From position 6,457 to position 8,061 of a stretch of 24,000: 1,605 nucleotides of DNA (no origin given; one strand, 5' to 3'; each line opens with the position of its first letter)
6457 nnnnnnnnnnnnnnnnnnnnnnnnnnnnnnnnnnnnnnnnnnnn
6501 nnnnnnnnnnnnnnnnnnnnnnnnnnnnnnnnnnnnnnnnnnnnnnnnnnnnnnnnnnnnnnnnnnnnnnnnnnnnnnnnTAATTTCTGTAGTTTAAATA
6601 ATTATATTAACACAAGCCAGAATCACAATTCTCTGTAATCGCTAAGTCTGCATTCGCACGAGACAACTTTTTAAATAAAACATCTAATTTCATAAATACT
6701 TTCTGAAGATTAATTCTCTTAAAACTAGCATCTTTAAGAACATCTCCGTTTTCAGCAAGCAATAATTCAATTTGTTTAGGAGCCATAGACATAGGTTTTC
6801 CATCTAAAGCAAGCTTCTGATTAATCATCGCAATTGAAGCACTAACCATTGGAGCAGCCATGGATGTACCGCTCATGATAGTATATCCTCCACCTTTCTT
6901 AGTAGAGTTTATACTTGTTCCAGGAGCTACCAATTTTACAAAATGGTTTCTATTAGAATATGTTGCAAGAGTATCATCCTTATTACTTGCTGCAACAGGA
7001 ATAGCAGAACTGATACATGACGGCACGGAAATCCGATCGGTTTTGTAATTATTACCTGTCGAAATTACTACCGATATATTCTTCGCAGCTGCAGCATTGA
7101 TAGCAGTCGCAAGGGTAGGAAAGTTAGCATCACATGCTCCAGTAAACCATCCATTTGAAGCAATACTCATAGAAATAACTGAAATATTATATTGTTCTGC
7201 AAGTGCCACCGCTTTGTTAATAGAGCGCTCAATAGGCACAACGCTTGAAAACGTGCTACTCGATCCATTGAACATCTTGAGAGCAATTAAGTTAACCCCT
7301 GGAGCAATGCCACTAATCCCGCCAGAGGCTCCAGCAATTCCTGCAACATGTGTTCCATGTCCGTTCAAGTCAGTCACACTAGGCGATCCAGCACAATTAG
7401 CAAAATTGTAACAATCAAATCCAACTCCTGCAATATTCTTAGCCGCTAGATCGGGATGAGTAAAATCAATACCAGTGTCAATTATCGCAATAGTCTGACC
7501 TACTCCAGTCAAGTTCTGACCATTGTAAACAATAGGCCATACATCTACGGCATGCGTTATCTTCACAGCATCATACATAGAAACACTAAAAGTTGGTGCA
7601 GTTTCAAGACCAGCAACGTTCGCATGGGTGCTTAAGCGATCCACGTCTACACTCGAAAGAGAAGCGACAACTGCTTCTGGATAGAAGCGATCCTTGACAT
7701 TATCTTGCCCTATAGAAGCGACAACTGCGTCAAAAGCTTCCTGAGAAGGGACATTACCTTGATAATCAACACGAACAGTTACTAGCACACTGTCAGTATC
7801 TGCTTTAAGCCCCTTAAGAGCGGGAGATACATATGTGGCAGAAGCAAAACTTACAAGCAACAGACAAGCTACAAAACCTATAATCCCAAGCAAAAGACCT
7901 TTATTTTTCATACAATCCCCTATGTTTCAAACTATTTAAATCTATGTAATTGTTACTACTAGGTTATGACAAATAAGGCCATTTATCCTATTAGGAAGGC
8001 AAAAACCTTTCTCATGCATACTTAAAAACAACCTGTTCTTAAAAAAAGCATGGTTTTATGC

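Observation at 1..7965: Tandemly duplicated two-gene cassette: S8 subtilase plus giant Cys-rich, Ca-loop, beta-helix surface protein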

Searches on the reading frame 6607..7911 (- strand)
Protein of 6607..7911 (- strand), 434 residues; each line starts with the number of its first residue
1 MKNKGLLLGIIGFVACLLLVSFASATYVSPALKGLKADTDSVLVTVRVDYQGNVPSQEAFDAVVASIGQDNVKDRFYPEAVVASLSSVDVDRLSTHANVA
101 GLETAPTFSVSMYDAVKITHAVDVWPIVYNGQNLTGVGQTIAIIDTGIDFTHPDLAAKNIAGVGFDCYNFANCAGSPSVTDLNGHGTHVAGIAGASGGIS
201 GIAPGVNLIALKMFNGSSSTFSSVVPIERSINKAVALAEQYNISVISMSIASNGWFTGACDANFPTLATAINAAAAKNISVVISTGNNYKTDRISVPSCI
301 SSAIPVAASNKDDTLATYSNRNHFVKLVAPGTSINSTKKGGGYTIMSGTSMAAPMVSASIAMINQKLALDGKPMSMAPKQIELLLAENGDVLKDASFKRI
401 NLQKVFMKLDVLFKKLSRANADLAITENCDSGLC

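Call 5: search_protein_families(library=pfam, proteins=[window:6607-7911:-], max_evalue=0.01)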
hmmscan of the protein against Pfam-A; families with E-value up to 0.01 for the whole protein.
window:6607-7911:- (434 aa): 1 family
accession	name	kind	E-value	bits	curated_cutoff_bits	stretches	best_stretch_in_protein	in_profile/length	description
PF00082.27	Peptidase_S8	-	3.9e-41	141.7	21.8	1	138-384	3-268/288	Subtilase family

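Call 13: search_protein_families(library=ncbifam, proteins=[window:6607-7911:-], max_evalue=0.1)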
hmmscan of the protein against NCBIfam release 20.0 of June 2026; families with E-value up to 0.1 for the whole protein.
window:6607-7911:- (434 aa): 8 families
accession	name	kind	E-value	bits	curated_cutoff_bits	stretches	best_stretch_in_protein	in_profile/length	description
TIGR03921.1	T7SS_mycosin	equivalog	1e-37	130.1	278.75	1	135-366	11-246/353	type VII secretion-associated serine protease mycosin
NF033595.1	denti_PrtP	equivalog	6.6e-15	54.7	300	1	270-392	358-481/606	dentilisin complex serine proteinase subunit PrtP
TIGR03895.1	protease_PatA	subfamily_domain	7.5e-14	51.4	421.05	1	185-364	1-177/606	PatA/PatG family cyanobactin maturation protease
NF051851.1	AtpSerPepEprS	equivalog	1.6e-09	36.4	1700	2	326-366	280-320/988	autotransporter serine peptidase EprS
NF040809.1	germ_prot_CspBA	exception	3.3e-08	31.7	1250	2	294-424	396-534/1099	bifunctional germination protease/germinant receptor pseudoprotease CspBA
NF040553.1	SGO_0316_fam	subfamily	3.8e-06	24.8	1400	1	329-386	673-728/1486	SGO_0316/SGO_0317 family LPXTG-anchored serine peptidase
NF040808.2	CspC_non_triad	exception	0.0004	19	675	1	116-156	74-115/556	bile acid germinant receptor pseudoprotease CspC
NF042956.1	IteS_antiphage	equivalog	0.0057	15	900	1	330-384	475-528/747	S8 family anti-phage peptidase IteS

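Call 14: find_encoding_contigs(protein=window:6607-7911:-, flank=10000, max_places=6)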
Protein window:6607-7911:- (434 aa): 1 contig read that carries it; 1 place shown.
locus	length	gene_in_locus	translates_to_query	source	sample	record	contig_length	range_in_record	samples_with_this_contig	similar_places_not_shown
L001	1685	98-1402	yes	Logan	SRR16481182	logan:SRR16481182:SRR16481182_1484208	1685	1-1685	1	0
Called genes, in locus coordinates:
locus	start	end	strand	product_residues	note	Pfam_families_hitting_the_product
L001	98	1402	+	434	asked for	PF00082:Peptidase_S8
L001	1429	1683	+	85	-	?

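Call 31: find_homologous_proteins(query=window:6607-7911:-)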
Query window:6607-7911:- (434 aa): 3033 proteins with E <= 0.001 among 8000 candidates; the best 120 are listed.
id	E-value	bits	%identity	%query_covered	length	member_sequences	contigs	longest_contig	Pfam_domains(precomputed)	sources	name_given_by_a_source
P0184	3.1e-277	937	100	100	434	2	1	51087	PF00082.28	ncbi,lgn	-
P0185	8.1e-167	573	67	96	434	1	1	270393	PF00082.28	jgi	-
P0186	6.2e-165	567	67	98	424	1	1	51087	PF00082.28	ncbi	-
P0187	8.9e-153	527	58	100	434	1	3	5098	PF00082.28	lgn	-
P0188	7.9e-137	475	59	97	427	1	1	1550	PF00082.28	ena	-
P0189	4.1e-82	294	42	94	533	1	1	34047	PF00082.28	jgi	-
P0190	9.2e-81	290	40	96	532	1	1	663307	PF00082.28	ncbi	-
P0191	1.3e-80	290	40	96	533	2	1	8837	PF00082.28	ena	-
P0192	4.2e-79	285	44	87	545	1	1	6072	PF00082.28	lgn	-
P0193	3.1e-78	282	43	91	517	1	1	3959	PF00082.28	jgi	jgi:hypothetical protein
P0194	3.5e-75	272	48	74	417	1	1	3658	PF00082.28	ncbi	-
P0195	1.1e-73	267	46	77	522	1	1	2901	PF00404.25,PF00082.28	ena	-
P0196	4.6e-73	265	43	85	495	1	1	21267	PF00082.28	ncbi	-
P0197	6.6e-70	254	40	88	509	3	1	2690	PF00082.28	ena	-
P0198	8.7e-70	254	41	88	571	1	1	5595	PF00082.28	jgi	-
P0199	1.1e-68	250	42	82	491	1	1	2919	PF00082.28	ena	-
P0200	1.5e-67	247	40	88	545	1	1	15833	PF00082.28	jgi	-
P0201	1.6e-65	240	42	78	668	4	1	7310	PF00082.28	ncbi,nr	ncbi:MAG: S8 family serine peptidase, partial [Nanoarchaeota archaeon]|nr:S8 family serine peptidase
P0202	4.5e-65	238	40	78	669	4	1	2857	PF00082.28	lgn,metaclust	metaclust:\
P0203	5.0e-63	232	39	77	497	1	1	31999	PF00082.28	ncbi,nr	ncbi:MAG: S8 family serine peptidase, partial [Nanoarchaeota archaeon]|nr:S8 family serine peptidase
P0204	7.4e-62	228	44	57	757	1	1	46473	PF00431.27,PF00082.28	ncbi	-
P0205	9.7e-62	227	40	83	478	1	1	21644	PF00082.28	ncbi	-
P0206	1.1e-58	217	36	97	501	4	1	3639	PF00082.28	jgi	-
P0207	3.0e-57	213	34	92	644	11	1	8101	PF00082.28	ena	-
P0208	7.6e-57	211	37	74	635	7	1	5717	PF00082.28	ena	-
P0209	8.2e-57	211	37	78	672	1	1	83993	PF00082.28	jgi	jgi:hypothetical protein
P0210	1.9e-54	203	39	78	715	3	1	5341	PF00082.28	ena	-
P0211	6.5e-54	202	39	73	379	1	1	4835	PF00082.28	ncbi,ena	-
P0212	3.1e-51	193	43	59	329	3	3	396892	PF00082.28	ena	-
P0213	4.9e-51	192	36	77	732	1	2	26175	PF00082.28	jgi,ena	-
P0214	1.4e-50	191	38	69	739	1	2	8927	PF00082.28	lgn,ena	-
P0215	3.1e-50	190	36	92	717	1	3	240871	PF00082.28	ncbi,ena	ncbi:MAG: S8 family serine peptidase [Nanoarchaeota archaeon]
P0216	5.8e-50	189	36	78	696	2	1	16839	PF00082.28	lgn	-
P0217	1.1e-48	184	35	77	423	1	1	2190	PF00082.28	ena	-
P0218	9.6e-48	181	39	67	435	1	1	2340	PF00082.28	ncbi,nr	ncbi:S8 family serine peptidase, partial [Candidatus Woesearchaeota archaeon]|nr:S8 family serine pe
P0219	2.5e-47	180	42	67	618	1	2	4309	PF05922.22,PF00082.28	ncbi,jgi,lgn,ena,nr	ncbi:MAG: S8 family serine peptidase [Nanoarchaeota archaeon]|nr:S8 family serine peptidase [Nanoarc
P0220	2.1e-46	177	35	79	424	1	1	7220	PF00082.28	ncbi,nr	ncbi:MAG TPA: hypothetical protein ENH46_06010, partial [Candidatus Pacearchaeota archaeon]|nr:hypot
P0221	1.3e-45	174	39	70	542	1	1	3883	PF00082.28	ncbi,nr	ncbi:MAG TPA: S8 family serine peptidase, partial [Candidatus Pacearchaeota archaeon]|nr:S8 family s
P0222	4.8e-45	172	37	78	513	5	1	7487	PF00082.28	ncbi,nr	ncbi:MAG: S8 family serine peptidase, partial [Candidatus Aenigmarchaeota archaeon]|nr:S8 family ser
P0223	6.6e-41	159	37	66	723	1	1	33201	PF00082.28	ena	-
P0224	3.1e-39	153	32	83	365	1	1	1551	PF00082.28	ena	-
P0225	3.8e-38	150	38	57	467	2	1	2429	PF00082.28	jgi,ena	-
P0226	5.5e-37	146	36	75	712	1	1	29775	PF00082.28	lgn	-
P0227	2.3e-36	144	38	52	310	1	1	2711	PF00082.28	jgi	-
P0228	1.9e-33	134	34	74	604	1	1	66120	PF00082.28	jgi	jgi:subtilisin family serine protease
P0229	5.8e-33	133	34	68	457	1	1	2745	PF00082.28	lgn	-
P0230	2.0e-32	131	45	43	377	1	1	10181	PF00082.28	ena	-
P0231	3.7e-32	130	33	74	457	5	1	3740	PF00082.28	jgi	-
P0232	2.5e-31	127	32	76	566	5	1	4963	PF00082.28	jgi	-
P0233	7.7e-31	126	35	63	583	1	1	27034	PF00082.28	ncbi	-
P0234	1.8e-30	124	31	65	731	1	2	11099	PF18998.7,PF00082.28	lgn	-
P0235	3.1e-30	124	35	64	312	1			PF00082.28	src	-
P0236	7.2e-30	122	32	73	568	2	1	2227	PF00082.28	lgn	-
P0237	7.5e-30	122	31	65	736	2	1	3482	PF18998.7,PF00082.28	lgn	-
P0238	1.7e-29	121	36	56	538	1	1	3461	PF00082.28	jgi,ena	-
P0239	5.7e-29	119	32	67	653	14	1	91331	PF00082.28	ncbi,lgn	-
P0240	6.3e-29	119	38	55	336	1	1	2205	PF00082.28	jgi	jgi:subtilisin family serine protease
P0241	6.5e-29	119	36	57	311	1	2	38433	PF00082.28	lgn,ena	-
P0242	1.0e-28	119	37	56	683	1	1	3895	PF00082.28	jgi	jgi:subtilisin family serine protease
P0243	1.0e-28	119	34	61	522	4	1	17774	PF00404.25,PF00082.28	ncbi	-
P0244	2.9e-28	117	31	73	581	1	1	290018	PF05922.22,PF00082.28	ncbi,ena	-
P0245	3.3e-28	117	36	61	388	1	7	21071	PF00082.28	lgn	-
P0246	6.0e-28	116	33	59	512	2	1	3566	PF00082.28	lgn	-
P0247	7.5e-28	116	36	67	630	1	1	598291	PF00082.28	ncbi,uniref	ncbi:S8 family peptidase [Actinoplanes subglobosus]|uniref:S8 family peptidase n=1 Tax=Actinoplanes 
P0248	9.8e-28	115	32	64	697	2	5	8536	PF00082.28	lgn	-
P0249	2.6e-27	114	35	68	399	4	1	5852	PF00082.28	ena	-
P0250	2.7e-27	114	30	81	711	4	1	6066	PF18998.7,PF00082.28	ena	-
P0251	4.6e-27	113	31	74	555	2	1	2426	PF00082.28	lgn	-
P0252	4.8e-27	113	38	60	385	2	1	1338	PF00082.28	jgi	jgi:serine protease AprX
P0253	8.6e-27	112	33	69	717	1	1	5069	PF00041.28,PF00082.28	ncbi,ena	-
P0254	9.2e-27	112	40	51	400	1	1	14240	PF00082.28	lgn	-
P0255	1.3e-26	112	40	56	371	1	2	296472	PF00082.28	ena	-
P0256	1.5e-26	112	36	61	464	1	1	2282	PF00082.28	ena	-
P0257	1.8e-26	111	35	64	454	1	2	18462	PF22148.2,PF00082.28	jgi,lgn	jgi:thermitase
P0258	1.8e-26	111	32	71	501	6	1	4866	PF00082.28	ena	-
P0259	2.0e-26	111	39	53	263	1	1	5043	PF00082.28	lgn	-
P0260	2.0e-26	111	40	52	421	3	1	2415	PF05922.22,PF00082.28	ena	-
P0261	2.6e-26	111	34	62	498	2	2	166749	PF00082.28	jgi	jgi:subtilisin family serine protease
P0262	2.9e-26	111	30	83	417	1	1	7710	PF22148.2,PF00082.28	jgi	-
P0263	4.2e-26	110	30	86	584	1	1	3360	PF11617.14,PF00082.28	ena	-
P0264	4.7e-26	110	34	62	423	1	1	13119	PF00082.28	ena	-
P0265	5.1e-26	110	37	49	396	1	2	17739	PF00082.28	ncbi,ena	-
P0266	6.1e-26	110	35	62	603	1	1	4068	PF22352.3,PF07705.18,PF05345.19,PF00082.28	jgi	jgi:thermitase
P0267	6.2e-26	110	40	55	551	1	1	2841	PF00082.28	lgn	-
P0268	9.1e-26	109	41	57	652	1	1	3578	PF13715.13,PF16371.13,PF08308.18,PF13620.13,PF22904.4,PF00082.28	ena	-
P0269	1.0e-25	109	35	58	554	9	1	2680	PF00082.28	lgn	-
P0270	1.4e-25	108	37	53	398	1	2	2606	PF00082.28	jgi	jgi:subtilisin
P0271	1.5e-25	108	35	61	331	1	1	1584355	PF00082.28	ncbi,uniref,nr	ncbi:S8 family peptidase [Gracilibacillus massiliensis]|uniref:S8 family peptidase n=1 Tax=Graciliba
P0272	1.5e-25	108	40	55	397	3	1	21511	PF00082.28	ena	-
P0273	1.8e-25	108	35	49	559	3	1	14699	PF00082.28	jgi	-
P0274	1.8e-25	108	39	52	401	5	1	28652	PF22148.2,PF00082.28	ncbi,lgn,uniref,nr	ncbi:thermitase [Melghiribacillus thermohalophilus]|uniref:Thermitase n=1 Tax=Melghiribacillus therm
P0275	2.5e-25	108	30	79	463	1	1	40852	PF00082.28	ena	-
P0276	2.8e-25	107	36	55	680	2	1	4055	PF22352.3,PF00801.27,PF00082.28,PF18911.7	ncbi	-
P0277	2.9e-25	107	35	65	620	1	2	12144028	PF00082.28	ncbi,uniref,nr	ncbi:hypothetical protein Q0Z83_105240 [Actinoplanes sichuanensis]|uniref:S8 family peptidase n=1 Ta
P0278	3.0e-25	107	32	64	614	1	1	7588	PF00082.28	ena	-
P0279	3.3e-25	107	32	84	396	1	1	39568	PF00082.28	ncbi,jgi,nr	ncbi:MAG: peptidase S8 [Dehalococcoidia bacterium]|nr:MAG: peptidase S8 [Dehalococcoidia bacterium]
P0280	3.5e-25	107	36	53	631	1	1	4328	PF22148.2,PF00082.28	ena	-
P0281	4.1e-25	107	35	63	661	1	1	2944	PF00082.28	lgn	-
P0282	4.7e-25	107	34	69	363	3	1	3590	PF00082.28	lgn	-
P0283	5.1e-25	107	35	58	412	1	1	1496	PF00082.28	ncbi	-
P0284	5.4e-25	106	32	65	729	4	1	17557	PF00082.28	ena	-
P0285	6.9e-25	106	38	53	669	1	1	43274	PF22352.3,PF00801.27,PF00082.28,PF18911.7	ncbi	-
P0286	7.3e-25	106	41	50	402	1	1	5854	PF00082.28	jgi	jgi:subtilisin family serine protease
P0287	8.0e-25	106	33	61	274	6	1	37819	PF00082.28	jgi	-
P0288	8.8e-25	106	36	56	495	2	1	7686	PF02369.23,PF00082.28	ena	-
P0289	1.0e-24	106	34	65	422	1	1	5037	PF00082.28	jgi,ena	-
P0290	1.1e-24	105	38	56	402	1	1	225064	PF22148.2,PF00082.28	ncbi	-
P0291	1.3e-24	105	30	66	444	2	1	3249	PF00082.28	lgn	-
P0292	1.5e-24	105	36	53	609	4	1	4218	PF00082.28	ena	-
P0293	1.6e-24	105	33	65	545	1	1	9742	PF00082.28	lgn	-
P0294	1.7e-24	105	36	57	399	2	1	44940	PF22148.2,PF00082.28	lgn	-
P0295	1.8e-24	105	39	50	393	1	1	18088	PF22148.2,PF00082.28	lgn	-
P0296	1.9e-24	105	35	65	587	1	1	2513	PF17957.8,PF00082.28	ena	-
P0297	2.2e-24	104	40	56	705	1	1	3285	PF22352.3,PF00801.27,PF00082.28,PF18911.7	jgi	jgi:subtilisin family serine protease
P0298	2.3e-24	104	37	65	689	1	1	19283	PF22352.3,PF00801.27,PF17963.8,PF17892.8,PF17803.8,PF00082.28,PF18911.7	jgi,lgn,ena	-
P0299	2.6e-24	104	33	67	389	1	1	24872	PF00082.28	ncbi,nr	ncbi:MAG: S8 family serine peptidase [Chitinophagaceae bacterium]|nr:S8 family serine peptidase [Chi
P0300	2.9e-24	104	34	66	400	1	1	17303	PF00082.28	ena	-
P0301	3.1e-24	104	38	53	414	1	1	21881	PF05922.22,PF00082.28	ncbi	-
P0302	3.3e-24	104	38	53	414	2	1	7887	PF05922.22,PF00082.28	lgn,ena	-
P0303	4.5e-24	103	34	63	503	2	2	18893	PF18237.7,PF00082.28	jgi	-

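Call 32: find_encoding_contigs(protein=P0187, flank=10000, max_places=3)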
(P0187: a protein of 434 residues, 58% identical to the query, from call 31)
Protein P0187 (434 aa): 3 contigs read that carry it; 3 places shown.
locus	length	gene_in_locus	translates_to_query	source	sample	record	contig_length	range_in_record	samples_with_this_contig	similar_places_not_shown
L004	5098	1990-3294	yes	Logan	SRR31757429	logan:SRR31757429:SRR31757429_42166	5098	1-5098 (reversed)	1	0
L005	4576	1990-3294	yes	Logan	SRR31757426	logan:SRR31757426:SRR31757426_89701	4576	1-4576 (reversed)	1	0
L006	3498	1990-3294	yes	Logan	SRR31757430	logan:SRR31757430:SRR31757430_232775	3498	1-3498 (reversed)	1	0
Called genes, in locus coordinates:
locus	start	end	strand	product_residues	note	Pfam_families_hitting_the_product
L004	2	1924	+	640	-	?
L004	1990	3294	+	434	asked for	PF00082:Peptidase_S8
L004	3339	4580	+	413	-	PF18195:GatD_N, PF00710:Asparaginase, PF17763:Asparaginase_C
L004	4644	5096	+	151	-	?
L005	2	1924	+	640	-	?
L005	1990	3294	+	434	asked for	PF00082:Peptidase_S8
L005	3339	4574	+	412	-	?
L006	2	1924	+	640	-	?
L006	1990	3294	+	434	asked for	PF00082:Peptidase_S8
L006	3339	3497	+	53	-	?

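Call 33: find_encoding_contigs(protein=P0189, flank=8000, max_places=2)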
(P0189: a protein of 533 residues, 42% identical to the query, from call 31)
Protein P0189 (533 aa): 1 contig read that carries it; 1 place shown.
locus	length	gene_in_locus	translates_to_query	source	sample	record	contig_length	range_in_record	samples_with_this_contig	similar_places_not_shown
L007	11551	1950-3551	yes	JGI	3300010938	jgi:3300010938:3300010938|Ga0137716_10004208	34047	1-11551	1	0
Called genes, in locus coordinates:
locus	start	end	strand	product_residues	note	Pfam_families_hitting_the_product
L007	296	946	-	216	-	PF02353:CMAS (weak), PF03141:Methyltransf_29 (weak), PF01209:Ubie_methyltran, PF13489:Methyltransf_23, PF13847:Methyltransf_31, PF08241:Methyltransf_11, PF08242:Methyltransf_12, PF13649:Methyltransf_25, +3 more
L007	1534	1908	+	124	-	PF18894:PhageMetallopep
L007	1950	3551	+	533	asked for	PF00082:Peptidase_S8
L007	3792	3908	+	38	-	-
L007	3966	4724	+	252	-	PF03848:TehB, PF13649:Methyltransf_25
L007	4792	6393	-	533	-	-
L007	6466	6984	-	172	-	-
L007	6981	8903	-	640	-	-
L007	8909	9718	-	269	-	-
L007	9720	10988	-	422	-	PF00133:tRNA-synt_1 (faint)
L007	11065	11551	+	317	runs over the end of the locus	PF00850:Hist_deacetyl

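Call 34: find_encoding_contigs(protein=P0190, flank=8000, max_places=2)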
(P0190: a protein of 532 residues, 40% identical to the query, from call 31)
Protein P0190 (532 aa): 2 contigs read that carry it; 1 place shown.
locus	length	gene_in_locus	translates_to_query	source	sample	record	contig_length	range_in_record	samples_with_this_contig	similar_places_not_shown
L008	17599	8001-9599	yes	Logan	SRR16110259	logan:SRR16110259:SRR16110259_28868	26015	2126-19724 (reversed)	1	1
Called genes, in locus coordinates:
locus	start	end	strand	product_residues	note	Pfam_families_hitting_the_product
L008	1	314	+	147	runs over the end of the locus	PF04307:YdjM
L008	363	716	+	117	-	-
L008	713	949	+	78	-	-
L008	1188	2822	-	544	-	PF03483:B3_4 (weak), PF03484:B5, PF17759:tRNA_synthFbeta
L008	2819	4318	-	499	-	PF01409:tRNA-synt_2d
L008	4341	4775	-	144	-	PF01876:RNase_P_p30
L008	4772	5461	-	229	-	PF00696:AA_kinase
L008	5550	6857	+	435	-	-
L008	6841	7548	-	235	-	-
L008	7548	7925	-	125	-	-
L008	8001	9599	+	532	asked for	PF00082:Peptidase_S8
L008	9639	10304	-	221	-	-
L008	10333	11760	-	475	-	PF13948:DUF4215 (faint)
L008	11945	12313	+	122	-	PF18477:PIN_9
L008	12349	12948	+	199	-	PF03876:SHS2_Rpb7-N, PF00575:S1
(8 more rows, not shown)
